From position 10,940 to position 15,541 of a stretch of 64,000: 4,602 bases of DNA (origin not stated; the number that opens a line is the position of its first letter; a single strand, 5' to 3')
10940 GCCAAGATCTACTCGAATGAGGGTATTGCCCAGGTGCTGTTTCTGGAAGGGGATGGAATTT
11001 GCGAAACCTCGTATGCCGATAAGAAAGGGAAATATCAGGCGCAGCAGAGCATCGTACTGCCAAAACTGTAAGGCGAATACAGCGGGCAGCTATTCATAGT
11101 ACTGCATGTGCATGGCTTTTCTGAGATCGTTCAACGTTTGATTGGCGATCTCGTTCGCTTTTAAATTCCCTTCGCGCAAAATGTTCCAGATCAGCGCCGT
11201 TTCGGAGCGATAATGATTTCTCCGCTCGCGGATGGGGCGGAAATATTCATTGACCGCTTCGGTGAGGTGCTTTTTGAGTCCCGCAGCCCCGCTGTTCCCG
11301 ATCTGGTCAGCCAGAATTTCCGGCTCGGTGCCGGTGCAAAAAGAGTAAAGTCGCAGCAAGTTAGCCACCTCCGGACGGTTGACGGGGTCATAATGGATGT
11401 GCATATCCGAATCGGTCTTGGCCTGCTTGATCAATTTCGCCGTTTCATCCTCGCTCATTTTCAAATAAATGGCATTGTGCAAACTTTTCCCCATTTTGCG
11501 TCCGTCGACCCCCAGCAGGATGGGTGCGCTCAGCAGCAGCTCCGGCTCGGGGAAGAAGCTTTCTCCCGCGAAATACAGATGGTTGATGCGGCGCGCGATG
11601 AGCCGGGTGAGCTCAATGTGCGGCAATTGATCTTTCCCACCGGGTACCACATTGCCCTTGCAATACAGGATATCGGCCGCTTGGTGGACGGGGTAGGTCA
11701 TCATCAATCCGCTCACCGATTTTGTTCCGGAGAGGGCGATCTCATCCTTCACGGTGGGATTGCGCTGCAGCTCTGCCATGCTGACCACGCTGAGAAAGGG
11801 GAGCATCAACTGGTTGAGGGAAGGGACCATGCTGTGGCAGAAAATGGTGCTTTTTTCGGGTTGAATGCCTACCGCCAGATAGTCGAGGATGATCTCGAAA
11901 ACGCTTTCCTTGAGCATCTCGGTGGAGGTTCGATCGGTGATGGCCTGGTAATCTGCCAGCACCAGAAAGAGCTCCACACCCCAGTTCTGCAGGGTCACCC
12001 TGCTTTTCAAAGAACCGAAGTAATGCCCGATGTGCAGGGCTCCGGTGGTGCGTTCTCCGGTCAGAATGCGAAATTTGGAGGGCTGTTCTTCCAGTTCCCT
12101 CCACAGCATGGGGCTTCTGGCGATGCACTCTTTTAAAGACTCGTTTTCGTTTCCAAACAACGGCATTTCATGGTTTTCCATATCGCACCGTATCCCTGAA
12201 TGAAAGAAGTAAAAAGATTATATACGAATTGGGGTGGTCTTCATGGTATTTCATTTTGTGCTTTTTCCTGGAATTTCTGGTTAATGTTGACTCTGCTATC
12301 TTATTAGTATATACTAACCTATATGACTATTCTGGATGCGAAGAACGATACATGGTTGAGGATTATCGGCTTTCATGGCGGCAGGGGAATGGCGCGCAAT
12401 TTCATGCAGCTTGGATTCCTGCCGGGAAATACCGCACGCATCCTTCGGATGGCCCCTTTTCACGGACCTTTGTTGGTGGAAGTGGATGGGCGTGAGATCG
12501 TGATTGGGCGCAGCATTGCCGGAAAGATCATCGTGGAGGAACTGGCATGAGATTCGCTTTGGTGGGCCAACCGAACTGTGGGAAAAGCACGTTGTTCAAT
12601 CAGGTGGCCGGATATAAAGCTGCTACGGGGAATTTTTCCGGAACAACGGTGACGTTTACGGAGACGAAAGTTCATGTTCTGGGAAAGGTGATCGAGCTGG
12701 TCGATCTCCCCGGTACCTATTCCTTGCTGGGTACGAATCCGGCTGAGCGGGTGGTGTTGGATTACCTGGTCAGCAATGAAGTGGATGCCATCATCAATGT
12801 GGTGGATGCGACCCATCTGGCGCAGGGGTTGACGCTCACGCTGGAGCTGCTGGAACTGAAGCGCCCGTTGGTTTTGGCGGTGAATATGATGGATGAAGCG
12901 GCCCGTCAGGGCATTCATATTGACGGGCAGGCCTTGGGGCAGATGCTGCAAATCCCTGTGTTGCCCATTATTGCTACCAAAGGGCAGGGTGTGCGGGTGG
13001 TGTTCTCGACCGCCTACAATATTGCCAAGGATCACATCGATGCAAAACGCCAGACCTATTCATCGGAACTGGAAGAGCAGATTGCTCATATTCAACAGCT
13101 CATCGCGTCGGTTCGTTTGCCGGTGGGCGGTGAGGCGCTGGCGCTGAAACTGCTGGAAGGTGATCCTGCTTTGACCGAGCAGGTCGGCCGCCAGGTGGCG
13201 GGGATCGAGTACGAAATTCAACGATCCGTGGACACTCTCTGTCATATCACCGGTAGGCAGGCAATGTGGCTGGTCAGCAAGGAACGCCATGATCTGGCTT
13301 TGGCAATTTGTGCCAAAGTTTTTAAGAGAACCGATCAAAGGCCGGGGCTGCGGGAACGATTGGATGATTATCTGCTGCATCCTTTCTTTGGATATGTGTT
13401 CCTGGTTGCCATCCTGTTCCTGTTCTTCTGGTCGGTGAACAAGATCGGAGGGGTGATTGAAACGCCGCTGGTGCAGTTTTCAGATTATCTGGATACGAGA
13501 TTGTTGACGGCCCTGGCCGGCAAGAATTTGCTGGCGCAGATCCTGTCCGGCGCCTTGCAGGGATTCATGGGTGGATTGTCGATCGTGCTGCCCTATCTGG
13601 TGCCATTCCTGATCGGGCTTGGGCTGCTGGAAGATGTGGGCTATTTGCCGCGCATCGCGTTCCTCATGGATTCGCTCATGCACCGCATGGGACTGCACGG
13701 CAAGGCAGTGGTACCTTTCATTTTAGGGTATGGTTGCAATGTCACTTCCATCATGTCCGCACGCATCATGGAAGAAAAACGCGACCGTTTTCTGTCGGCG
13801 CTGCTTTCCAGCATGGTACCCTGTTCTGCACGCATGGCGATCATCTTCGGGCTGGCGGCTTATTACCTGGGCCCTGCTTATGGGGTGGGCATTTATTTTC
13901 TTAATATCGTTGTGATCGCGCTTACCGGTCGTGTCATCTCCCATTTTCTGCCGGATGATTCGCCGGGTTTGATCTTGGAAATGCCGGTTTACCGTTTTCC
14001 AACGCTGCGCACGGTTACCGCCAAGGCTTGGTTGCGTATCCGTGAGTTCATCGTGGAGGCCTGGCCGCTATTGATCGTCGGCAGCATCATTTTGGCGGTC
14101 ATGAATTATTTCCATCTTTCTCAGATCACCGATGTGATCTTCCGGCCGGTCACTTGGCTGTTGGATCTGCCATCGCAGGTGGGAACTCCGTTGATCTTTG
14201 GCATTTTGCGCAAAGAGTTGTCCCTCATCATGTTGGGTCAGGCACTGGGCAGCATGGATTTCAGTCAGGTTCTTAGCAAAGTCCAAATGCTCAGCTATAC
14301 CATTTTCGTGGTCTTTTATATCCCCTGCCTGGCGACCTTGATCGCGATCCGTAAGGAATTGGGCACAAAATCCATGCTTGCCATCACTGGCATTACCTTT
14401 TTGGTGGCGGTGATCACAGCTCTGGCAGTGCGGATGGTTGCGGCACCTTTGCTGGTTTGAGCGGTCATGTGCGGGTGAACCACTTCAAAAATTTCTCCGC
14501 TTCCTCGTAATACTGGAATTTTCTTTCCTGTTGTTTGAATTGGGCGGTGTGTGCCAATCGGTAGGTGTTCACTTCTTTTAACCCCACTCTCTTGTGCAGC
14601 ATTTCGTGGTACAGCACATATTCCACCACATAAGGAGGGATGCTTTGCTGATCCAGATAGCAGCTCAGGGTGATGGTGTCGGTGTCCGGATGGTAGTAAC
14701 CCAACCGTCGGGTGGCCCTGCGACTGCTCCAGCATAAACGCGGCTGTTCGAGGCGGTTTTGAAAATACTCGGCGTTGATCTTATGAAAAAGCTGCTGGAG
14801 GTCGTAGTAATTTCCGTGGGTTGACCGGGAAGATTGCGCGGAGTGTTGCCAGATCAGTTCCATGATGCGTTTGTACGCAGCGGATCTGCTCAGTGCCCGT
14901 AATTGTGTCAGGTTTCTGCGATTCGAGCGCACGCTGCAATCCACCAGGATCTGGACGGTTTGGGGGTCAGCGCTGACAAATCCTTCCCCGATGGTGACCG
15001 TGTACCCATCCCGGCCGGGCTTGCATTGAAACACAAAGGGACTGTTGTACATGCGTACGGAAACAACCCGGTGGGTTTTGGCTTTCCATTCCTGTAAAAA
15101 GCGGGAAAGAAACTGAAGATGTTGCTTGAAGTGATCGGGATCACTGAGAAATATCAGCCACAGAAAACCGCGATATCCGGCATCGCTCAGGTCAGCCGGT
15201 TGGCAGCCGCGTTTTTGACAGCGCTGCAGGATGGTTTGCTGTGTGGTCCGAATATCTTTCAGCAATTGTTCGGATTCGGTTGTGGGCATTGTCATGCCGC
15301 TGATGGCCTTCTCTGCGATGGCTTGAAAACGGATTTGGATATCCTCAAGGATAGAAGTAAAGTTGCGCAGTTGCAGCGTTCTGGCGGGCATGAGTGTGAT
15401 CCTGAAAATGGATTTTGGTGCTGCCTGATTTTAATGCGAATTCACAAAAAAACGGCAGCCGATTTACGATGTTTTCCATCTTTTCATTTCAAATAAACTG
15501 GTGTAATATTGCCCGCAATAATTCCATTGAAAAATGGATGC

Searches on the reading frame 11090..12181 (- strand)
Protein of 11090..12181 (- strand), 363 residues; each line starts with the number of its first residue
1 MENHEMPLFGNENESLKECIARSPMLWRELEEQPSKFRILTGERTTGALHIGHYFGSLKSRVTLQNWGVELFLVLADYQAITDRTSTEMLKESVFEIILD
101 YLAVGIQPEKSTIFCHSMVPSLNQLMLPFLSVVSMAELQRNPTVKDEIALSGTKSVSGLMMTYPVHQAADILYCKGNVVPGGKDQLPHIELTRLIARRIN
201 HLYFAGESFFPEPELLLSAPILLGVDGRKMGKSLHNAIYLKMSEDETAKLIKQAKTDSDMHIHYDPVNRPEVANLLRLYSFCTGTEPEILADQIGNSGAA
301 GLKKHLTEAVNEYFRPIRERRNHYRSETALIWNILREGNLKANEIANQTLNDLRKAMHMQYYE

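Call 81: search_protein_families(library=pfam, proteins=[window:11090-12181:-], max_evalue=0.000001)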
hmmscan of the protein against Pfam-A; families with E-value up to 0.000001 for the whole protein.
window:11090-12181:- (363 aa): 1 family
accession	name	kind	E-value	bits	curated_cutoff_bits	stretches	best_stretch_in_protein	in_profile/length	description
PF00579.31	tRNA-synt_1b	-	9.4e-56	189.7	21.1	1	35-314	4-291/292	tRNA synthetases class I (W and Y)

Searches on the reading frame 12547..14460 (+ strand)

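Call 81: search_protein_families(library=pfam, proteins=[window:12547-14460:+], max_evalue=0.000001)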
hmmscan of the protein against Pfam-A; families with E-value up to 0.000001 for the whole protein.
window:12547-14460:+ (637 aa): 5 families
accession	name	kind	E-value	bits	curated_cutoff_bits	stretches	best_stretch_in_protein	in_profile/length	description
PF02421.24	FeoB_N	-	3e-52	176.7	27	1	2-152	2-152/156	Ferrous iron transport protein B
PF07670.19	Gate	-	3.1e-33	114.8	29.6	2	346-438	3-102/104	Nucleoside recognition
PF01926.29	MMR_HSR1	-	1.4e-19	70.7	21.9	1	3-113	2-112/113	50S ribosome-binding GTPase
PF07664.17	FeoB_C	-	7.9e-13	48.4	26.6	1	448-497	3-54/54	Ferrous iron transport protein B C terminus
PF17910.6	FeoB_Cyto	-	1.2e-08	35.6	23.4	1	171-260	1-90/90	FeoB cytosolic helical domain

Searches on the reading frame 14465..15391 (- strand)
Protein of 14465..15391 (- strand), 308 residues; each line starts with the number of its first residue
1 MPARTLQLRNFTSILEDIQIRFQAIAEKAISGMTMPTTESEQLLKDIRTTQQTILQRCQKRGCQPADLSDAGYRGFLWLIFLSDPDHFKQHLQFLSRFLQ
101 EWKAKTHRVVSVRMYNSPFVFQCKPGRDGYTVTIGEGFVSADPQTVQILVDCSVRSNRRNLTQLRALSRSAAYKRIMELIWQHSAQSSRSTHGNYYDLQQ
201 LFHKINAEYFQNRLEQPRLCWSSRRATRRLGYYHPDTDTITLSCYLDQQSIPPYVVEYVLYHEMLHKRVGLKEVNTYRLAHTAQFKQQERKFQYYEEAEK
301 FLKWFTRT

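Call 82: search_protein_families(library=pfam, proteins=[window:14465-15391:-], max_evalue=0.000001)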
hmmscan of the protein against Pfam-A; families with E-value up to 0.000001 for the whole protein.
window:14465-15391:- (308 aa): 1 family
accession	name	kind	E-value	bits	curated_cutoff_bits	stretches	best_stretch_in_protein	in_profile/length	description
PF10263.15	SprT-like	-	2.8e-08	34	25.6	1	198-292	1-95/108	SprT-like family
